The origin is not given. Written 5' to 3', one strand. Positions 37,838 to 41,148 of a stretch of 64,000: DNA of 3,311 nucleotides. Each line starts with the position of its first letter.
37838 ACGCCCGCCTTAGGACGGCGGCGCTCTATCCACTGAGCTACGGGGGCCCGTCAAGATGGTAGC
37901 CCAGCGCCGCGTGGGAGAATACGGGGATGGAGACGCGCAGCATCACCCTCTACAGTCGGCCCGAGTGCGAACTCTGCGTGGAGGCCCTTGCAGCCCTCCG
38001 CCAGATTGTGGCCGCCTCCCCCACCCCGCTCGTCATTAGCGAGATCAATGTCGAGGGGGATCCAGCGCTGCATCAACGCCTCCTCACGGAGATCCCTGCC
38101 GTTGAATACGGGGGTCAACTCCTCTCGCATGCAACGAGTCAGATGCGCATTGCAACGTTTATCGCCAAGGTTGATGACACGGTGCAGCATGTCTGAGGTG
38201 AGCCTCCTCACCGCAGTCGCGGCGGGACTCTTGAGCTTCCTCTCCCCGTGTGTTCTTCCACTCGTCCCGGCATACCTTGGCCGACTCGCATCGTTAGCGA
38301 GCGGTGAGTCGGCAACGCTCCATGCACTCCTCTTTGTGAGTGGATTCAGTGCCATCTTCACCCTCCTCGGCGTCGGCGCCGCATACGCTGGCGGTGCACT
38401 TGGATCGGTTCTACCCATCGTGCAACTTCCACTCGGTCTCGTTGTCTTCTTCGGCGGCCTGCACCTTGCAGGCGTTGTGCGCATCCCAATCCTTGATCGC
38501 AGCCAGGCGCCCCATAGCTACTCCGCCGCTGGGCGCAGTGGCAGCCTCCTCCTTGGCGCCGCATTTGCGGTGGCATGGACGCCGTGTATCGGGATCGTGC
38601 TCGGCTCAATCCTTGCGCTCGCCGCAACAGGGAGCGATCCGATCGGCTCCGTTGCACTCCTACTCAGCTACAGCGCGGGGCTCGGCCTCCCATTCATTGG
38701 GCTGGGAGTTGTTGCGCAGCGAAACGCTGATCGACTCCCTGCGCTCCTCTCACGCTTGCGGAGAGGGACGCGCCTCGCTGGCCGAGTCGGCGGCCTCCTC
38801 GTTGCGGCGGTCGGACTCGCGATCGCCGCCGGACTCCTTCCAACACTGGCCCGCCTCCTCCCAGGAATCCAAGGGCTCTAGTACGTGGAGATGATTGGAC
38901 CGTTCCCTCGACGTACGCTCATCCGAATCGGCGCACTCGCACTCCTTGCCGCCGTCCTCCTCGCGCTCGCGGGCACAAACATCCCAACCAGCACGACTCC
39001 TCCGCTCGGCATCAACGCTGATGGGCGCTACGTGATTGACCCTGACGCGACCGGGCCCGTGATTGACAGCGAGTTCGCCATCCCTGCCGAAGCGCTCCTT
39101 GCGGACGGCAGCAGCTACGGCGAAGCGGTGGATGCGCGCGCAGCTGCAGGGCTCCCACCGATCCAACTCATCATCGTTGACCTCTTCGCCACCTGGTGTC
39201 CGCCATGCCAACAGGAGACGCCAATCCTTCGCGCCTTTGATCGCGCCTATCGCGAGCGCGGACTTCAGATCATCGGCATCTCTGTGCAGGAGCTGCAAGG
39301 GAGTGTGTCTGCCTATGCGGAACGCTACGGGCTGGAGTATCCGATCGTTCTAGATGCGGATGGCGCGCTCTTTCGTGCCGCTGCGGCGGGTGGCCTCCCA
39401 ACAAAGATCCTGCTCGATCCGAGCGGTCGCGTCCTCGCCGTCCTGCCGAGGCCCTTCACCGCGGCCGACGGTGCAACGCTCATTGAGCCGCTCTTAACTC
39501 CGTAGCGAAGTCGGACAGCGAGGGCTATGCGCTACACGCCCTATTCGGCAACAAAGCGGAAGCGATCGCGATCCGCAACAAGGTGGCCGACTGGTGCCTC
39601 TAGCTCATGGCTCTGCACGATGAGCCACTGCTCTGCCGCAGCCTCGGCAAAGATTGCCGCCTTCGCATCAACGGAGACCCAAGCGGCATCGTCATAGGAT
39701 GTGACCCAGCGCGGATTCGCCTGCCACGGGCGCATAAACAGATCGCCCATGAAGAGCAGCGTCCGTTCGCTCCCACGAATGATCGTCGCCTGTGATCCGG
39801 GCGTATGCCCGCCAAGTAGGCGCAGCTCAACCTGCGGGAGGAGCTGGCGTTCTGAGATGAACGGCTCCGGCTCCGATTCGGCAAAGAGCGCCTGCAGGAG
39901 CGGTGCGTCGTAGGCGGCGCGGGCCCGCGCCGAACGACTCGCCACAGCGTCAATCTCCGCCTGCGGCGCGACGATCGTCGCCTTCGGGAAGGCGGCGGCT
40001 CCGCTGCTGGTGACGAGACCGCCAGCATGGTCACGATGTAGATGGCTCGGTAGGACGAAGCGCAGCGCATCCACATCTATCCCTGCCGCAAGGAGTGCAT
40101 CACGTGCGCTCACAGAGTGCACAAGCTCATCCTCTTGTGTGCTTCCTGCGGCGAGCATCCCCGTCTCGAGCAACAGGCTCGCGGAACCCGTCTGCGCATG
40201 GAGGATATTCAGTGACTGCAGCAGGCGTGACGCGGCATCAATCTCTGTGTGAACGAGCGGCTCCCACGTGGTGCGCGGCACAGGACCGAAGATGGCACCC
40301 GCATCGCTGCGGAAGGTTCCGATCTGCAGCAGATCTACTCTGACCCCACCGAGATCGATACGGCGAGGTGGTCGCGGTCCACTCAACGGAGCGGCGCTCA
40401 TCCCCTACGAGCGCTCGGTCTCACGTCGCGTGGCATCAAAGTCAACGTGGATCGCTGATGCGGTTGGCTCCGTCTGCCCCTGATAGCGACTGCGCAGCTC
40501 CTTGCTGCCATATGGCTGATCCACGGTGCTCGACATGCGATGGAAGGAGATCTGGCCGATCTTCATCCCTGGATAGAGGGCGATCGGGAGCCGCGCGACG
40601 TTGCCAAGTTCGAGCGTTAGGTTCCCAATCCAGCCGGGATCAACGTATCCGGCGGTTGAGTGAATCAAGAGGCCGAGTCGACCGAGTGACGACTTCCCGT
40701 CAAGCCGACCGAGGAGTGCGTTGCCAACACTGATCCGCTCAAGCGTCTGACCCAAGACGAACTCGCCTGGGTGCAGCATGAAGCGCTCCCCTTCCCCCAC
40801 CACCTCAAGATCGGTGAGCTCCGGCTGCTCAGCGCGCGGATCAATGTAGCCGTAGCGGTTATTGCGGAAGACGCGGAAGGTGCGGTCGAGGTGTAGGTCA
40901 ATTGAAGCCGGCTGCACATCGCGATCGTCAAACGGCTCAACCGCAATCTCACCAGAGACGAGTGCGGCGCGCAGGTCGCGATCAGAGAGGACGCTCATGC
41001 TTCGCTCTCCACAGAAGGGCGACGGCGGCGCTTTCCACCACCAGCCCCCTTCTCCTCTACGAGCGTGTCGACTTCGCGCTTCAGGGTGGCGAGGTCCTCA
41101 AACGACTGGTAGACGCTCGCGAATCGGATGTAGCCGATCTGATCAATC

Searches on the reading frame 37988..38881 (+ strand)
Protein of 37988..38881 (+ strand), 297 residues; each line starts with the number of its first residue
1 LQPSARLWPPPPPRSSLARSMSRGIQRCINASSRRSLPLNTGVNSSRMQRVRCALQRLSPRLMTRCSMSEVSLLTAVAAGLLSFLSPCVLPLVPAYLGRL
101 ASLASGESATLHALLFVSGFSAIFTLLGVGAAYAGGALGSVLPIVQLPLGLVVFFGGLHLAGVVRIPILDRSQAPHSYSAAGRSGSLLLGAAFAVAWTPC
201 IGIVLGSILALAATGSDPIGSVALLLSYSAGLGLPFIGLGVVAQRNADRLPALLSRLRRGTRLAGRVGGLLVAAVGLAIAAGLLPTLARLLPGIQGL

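Call 55: search_protein_families(library=pfam, proteins=[window:37988-38881:+], max_evalue=0.01)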
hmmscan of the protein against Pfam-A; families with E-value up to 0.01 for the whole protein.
window:37988-38881:+ (297 aa): 1 family
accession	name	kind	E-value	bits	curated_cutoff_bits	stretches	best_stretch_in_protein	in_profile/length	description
PF02683.22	DsbD_TM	-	2.3e-10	40.6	27.1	1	73-256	5-198/219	Cytochrome C biogenesis protein transmembrane domain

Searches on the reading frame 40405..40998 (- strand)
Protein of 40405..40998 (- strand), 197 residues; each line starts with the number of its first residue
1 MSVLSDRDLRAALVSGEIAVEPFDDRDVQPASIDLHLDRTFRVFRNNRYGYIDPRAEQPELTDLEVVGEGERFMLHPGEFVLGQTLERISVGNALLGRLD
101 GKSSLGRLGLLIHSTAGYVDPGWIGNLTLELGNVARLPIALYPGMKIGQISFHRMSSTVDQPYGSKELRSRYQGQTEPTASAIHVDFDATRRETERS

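Call 55: search_protein_families(library=pfam, proteins=[window:40405-40998:-], max_evalue=0.01)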
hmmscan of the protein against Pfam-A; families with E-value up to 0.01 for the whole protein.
window:40405-40998:- (197 aa): 4 families
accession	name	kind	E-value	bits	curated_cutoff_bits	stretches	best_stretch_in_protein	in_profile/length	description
PF22769.1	DCD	-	2.7e-45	154.7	27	1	3-155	1-153/153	dCTP deaminase-like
PF06559.16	DCD_N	-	8.6e-09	35.9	21.4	1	3-154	4-162/164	2'-deoxycytidine 5'-triphosphate deaminase (DCD) N-terminal domain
PF22569.1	DCD_C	-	5.7e-05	23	22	1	69-176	74-185/192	2'-deoxycytidine 5'-triphosphate deaminase (DCD), C-terminal domain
PF00692.24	dUTPase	-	0.0007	19.8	22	1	73-161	24-111/129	dUTPase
